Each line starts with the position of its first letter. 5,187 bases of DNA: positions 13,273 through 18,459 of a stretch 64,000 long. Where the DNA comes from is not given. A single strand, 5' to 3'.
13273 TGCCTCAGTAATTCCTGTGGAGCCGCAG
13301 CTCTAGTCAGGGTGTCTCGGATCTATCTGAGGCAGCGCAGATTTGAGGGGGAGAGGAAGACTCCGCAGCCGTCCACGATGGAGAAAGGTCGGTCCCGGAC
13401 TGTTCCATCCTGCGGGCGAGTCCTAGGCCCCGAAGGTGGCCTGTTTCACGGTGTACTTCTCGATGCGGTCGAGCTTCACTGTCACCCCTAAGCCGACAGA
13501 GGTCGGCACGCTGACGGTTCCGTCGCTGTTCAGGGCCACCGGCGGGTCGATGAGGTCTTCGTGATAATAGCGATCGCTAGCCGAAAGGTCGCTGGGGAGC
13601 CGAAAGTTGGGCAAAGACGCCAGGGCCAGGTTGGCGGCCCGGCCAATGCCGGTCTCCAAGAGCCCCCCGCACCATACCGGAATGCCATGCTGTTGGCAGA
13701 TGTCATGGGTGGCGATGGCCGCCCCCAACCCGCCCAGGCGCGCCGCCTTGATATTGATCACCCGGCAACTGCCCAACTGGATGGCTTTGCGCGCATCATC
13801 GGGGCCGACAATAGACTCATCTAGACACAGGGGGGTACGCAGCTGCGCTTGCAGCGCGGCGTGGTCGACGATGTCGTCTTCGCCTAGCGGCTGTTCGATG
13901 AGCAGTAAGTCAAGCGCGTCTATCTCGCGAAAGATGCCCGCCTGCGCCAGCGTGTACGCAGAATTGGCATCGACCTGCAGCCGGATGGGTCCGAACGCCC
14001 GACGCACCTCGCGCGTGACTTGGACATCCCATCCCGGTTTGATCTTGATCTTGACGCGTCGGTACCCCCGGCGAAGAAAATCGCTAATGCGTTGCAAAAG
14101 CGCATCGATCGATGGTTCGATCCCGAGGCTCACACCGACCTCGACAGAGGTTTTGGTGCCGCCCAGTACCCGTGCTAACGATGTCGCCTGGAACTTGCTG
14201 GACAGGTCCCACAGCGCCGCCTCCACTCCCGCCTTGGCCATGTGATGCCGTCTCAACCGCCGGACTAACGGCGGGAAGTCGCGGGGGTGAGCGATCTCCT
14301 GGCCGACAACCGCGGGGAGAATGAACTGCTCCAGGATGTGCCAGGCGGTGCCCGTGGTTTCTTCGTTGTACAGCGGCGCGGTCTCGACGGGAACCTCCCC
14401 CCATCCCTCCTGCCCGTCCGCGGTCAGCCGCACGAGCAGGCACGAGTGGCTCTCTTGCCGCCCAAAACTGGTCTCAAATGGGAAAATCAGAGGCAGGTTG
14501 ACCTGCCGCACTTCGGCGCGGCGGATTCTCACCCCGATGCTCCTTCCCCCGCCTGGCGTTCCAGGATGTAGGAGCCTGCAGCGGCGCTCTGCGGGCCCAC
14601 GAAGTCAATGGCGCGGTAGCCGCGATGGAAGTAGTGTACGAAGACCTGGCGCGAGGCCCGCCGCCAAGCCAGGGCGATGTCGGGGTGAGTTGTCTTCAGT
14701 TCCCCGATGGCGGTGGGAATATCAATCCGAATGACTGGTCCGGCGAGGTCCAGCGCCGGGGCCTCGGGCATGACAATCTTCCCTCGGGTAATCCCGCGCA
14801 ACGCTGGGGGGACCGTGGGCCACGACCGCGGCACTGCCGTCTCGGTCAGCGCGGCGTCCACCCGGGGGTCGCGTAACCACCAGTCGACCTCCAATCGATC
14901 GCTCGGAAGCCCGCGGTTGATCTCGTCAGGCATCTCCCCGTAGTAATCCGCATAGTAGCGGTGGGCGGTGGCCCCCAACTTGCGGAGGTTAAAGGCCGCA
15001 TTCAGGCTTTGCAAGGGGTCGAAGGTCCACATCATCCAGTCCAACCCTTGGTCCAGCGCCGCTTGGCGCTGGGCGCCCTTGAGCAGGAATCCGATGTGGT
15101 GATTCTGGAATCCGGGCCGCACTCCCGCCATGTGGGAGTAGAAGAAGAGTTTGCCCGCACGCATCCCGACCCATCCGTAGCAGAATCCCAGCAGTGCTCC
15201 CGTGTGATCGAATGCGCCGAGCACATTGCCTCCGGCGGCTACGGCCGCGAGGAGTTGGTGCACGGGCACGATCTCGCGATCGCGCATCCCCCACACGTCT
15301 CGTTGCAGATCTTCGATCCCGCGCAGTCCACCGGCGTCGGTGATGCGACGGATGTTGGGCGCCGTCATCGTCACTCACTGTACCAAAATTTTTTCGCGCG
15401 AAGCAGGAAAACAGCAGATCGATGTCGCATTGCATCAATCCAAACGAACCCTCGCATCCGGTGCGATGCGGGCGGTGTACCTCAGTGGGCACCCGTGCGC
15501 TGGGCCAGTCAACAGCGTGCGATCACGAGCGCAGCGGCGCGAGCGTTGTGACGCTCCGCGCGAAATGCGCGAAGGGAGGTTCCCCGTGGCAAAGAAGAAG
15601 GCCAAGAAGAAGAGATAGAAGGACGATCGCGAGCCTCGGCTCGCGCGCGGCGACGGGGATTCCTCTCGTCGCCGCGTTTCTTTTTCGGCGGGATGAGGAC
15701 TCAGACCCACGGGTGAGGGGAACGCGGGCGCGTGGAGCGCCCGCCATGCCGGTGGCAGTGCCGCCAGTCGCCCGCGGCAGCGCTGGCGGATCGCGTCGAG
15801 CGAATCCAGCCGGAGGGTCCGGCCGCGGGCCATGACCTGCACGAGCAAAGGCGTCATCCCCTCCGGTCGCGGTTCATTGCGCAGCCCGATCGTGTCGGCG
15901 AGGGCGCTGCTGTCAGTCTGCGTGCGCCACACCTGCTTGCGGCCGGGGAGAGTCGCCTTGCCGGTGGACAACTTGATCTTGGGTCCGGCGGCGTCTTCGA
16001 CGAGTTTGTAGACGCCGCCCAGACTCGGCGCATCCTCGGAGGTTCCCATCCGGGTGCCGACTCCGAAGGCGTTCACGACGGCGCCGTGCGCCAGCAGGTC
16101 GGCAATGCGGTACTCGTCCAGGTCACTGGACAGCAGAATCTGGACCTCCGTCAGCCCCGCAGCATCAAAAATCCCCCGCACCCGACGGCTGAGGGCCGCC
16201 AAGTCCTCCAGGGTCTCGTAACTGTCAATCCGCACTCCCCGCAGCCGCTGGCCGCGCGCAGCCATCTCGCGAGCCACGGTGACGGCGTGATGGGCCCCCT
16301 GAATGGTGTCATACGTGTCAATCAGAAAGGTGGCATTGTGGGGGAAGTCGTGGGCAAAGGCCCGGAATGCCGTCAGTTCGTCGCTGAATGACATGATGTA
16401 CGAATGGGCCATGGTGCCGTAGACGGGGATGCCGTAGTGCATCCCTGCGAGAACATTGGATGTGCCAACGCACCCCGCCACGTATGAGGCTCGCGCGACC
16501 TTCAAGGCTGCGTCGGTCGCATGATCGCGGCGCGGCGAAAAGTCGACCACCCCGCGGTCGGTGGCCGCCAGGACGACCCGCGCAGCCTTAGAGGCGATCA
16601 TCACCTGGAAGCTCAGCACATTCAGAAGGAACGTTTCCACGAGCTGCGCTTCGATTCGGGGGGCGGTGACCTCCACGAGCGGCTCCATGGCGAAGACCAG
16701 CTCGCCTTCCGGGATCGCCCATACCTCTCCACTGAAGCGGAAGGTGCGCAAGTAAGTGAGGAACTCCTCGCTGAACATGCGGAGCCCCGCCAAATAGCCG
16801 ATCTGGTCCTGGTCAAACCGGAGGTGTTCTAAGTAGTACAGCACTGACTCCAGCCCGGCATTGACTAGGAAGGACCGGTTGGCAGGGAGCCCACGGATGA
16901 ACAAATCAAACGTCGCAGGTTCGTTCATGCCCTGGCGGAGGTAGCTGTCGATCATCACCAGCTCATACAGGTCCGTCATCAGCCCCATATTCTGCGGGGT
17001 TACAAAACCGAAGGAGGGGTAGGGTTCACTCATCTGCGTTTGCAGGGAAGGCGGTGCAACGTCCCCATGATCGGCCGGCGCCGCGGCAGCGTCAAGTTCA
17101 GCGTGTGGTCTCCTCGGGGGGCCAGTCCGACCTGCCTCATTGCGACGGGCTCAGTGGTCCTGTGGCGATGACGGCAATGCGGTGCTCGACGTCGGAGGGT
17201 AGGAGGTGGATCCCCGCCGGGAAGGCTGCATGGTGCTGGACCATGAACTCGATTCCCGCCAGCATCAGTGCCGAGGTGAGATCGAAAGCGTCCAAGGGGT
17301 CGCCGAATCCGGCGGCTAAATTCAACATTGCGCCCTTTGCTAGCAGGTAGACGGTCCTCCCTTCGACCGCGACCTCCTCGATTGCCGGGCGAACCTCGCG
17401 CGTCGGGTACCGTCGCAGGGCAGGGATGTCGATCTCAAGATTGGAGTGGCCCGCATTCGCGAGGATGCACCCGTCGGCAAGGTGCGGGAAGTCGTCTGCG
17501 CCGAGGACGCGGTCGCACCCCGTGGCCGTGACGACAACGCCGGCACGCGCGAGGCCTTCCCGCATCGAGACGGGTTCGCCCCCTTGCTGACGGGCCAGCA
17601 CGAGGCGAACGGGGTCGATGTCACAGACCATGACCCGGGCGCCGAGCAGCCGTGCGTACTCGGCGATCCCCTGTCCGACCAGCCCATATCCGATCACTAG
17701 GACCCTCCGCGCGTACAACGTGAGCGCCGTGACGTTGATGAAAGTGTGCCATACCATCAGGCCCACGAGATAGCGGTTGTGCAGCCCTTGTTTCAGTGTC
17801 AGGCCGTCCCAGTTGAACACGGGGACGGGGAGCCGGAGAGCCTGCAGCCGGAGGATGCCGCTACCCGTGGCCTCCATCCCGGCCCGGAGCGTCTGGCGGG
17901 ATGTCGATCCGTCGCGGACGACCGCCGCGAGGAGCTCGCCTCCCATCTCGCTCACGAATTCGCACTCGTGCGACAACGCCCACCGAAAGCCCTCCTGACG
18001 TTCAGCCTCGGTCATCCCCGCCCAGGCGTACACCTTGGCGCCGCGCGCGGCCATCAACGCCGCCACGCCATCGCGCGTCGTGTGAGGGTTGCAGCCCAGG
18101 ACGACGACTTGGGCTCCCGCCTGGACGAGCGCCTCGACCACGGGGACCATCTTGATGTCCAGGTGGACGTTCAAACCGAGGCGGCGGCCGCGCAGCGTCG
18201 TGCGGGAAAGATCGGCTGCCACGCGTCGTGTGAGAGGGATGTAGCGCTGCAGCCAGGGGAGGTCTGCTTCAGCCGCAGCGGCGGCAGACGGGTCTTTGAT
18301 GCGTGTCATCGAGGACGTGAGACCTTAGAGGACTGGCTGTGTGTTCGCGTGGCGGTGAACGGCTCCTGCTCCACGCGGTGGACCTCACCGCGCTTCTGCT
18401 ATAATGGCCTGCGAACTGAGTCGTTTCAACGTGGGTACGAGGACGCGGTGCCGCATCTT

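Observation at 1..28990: Two diverged TnpB-only (IS1341-like) elements in inverted orientation bracketing ~27 kb of housekeeping genes, with the omega-RNA embedded in the tnpB 3' end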

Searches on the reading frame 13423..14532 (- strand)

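Call 55: search_protein_families(library=pfam, proteins=[window:13423-14532:-], max_evalue=0.01)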
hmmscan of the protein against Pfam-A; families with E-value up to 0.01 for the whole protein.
window:13423-14532:- (369 aa): 3 families
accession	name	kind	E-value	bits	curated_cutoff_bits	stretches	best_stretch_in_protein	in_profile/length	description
PF13378.12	MR_MLE_C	-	2.3e-47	162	29.4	1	148-354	5-217/219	Enolase C-terminal domain-like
PF02746.21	MR_MLE_N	-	1.6e-12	48.1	22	1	6-124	4-117/117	Mandelate racemase / muconate lactonizing enzyme, N-terminal domain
PF07476.17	MAAL_C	-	0.00035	20.3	27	1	234-306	141-216/249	Methylaspartate ammonia-lyase C-terminus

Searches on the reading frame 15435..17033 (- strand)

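Call 55: search_protein_families(library=pfam, proteins=[window:15435-17033:-], max_evalue=0.01)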
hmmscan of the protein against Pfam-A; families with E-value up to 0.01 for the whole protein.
window:15435-17033:- (532 aa): 4 families
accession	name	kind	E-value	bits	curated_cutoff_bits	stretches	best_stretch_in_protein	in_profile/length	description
PF17767.7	NAPRTase_N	-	3.3e-35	121.6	32.6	1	18-141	1-125/125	Nicotinate phosphoribosyltransferase (NAPRTase) N-terminal domain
PF04095.22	NAPRTase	-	5.2e-08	33.4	20.8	1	162-329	3-178/239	Nicotinate phosphoribosyltransferase (NAPRTase) family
PF17956.6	NAPRTase_C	-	1.2e-06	29.4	23.3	1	392-446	51-105/111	Nicotinate phosphoribosyltransferase C-terminal domain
PF02749.22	QRPTase_N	-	9.1e-05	23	27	1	79-141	24-79/82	Quinolinate phosphoribosyl transferase, N-terminal domain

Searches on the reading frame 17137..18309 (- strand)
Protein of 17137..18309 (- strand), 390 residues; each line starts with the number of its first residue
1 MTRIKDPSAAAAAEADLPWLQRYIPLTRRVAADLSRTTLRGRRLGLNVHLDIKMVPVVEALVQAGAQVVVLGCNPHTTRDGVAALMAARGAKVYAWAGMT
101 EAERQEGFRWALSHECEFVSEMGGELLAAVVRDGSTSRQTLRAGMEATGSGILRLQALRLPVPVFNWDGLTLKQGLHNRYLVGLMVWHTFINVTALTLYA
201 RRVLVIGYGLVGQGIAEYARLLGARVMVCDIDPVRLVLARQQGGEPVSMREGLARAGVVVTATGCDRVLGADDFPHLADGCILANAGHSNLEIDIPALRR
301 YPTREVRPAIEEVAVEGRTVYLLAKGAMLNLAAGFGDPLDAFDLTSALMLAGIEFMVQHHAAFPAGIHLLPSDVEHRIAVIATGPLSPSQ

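Call 55: search_protein_families(library=pfam, proteins=[window:17137-18309:-], max_evalue=0.01)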
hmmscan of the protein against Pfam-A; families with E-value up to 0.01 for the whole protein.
window:17137-18309:- (390 aa): 7 families
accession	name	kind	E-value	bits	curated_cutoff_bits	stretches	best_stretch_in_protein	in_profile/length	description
PF00670.27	AdoHcyase_NAD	-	7.5e-28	98.1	27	1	196-334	19-160/162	S-adenosyl-L-homocysteine hydrolase, NAD binding domain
PF05221.23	AdoHcyase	-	6e-12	45.7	25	1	36-131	37-137/299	S-adenosyl-L-homocysteine hydrolase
PF02826.25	2-Hacid_dh_C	-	2.3e-07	30.8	25.1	1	194-291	30-131/178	D-isomer specific 2-hydroxyacid dehydrogenase, NAD binding domain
PF01262.27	AlaDh_PNT_C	-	0.00028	20.8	23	1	200-247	28-76/214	Alanine dehydrogenase/PNT, C-terminal domain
PF02737.24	3HCDH_N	-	0.00039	20.8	22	1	203-245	2-44/180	3-hydroxyacyl-CoA dehydrogenase, NAD binding domain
PF02254.24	TrkA_N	-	0.0028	18.4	23.8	1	203-244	1-42/116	TrkA-N domain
PF00107.32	ADH_zinc_N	-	0.0063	16.9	31.8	0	211-247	2-38/129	Zinc-binding dehydrogenase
